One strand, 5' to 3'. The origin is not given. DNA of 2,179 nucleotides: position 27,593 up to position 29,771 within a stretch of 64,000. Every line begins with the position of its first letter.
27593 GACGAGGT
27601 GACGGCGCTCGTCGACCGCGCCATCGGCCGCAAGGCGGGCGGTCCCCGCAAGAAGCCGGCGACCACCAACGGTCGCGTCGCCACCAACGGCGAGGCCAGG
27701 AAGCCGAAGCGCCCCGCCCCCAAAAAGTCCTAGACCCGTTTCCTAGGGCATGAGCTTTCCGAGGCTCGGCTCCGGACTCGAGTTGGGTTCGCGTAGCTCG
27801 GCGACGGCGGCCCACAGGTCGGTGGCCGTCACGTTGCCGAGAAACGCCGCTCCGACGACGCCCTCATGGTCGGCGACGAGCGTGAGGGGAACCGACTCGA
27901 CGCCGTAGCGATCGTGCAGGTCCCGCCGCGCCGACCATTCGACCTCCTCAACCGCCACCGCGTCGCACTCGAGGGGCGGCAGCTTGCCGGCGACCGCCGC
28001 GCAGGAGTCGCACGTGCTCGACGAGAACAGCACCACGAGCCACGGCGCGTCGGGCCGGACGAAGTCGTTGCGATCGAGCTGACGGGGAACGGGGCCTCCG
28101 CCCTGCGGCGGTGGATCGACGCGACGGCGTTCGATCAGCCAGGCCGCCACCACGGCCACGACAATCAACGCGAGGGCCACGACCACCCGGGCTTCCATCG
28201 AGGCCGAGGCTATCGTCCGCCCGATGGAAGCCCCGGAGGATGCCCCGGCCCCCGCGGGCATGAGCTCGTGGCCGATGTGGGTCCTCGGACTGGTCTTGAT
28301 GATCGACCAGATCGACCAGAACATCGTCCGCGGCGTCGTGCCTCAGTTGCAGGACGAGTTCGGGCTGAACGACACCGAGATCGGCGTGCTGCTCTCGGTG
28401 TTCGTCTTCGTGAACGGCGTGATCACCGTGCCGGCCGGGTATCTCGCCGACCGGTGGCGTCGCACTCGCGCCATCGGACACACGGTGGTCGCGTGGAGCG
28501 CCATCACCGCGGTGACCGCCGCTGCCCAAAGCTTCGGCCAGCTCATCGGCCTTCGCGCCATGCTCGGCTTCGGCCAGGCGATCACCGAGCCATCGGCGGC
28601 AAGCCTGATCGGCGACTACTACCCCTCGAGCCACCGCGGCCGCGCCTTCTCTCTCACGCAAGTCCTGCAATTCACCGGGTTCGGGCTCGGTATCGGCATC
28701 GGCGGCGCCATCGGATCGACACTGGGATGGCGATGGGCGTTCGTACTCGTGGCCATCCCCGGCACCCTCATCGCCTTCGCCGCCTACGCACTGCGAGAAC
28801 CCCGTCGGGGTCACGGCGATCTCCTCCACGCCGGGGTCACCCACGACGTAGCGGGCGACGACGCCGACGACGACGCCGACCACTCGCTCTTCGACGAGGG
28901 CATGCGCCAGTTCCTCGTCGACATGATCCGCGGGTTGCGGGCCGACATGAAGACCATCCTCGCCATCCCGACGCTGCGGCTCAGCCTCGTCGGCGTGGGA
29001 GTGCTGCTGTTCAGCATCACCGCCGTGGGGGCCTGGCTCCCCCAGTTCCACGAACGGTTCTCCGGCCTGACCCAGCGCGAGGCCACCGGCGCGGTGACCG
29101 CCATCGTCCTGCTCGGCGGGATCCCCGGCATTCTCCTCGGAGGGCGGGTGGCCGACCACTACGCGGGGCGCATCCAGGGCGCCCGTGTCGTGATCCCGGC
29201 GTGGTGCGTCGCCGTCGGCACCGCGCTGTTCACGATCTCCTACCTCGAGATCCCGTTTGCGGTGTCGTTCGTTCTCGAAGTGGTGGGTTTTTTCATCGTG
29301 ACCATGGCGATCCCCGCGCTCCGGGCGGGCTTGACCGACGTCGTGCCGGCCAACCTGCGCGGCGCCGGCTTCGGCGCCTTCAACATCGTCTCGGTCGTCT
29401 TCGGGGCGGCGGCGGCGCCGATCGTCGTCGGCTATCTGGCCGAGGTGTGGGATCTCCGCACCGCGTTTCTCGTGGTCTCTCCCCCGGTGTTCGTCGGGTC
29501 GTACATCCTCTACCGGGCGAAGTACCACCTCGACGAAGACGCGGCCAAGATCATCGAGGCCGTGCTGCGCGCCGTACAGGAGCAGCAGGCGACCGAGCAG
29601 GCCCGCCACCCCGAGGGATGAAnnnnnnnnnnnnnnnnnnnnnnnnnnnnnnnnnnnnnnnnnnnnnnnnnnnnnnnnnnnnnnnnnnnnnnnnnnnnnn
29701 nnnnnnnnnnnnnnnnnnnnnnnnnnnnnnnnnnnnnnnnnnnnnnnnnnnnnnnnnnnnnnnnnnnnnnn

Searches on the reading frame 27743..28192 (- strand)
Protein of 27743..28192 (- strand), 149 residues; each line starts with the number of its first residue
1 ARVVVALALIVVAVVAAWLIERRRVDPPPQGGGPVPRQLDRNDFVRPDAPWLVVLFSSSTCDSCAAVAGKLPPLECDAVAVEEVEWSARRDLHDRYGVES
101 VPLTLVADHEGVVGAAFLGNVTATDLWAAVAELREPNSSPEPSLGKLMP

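Call 66: search_protein_families(library=pfam, proteins=[window:27743-28192:-], max_evalue=1)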
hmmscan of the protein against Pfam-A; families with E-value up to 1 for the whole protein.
window:27743-28192:- (149 aa): 5 families
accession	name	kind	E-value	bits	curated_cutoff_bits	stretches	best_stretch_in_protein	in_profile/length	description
PF00085.26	Thioredoxin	-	0.0015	18.9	23.5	1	48-130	17-101/103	Thioredoxin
PF13098.12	Thioredoxin_2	-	0.003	18.3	27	1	50-128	6-102/104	Thioredoxin-like domain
PF00462.30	Glutaredoxin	-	0.012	16.2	22.9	1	53-102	1-51/60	Glutaredoxin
PF13462.12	Thioredoxin_4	-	0.013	16.1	23.2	1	47-90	11-54/165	Thioredoxin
PF05768.20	Glrx-like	-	0.018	15.8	26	1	53-100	2-50/77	Glutaredoxin-like domain (DUF836)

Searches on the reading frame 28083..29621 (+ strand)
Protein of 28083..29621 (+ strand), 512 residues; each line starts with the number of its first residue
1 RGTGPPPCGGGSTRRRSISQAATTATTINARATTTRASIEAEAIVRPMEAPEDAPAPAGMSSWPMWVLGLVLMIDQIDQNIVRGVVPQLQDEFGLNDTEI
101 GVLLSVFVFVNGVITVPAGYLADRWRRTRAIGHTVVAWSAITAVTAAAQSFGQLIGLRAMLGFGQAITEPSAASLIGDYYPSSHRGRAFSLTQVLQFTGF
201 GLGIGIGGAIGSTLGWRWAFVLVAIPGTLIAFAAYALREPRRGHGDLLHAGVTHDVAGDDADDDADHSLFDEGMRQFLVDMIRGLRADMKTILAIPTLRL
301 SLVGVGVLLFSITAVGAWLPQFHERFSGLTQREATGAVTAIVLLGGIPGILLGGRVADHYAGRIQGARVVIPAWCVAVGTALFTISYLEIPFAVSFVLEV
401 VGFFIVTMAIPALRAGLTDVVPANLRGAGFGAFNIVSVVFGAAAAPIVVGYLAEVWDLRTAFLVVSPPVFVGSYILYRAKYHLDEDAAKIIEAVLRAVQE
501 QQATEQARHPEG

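Call 9: search_protein_families(library=pfam, proteins=[window:28083-29621:+], max_evalue=0.001)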
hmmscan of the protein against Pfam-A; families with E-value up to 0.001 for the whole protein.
window:28083-29621:+ (512 aa): 4 families
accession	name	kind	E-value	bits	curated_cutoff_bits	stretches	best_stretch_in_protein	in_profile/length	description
PF07690.21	MFS_1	-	2.5e-50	171.8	33.4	1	69-442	2-344/347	Major Facilitator Superfamily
PF03137.26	OATP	-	1.6e-12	47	25.8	2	65-148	3-86/545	Organic Anion Transporter Polypeptide (OATP) family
PF00083.30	Sugar_tr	-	3.5e-11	43.1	22.3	1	96-239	44-193/452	Sugar (and other) transporter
PF05977.19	MFS_3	-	0.00076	18.5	27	1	114-232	61-184/524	Transmembrane secretion effector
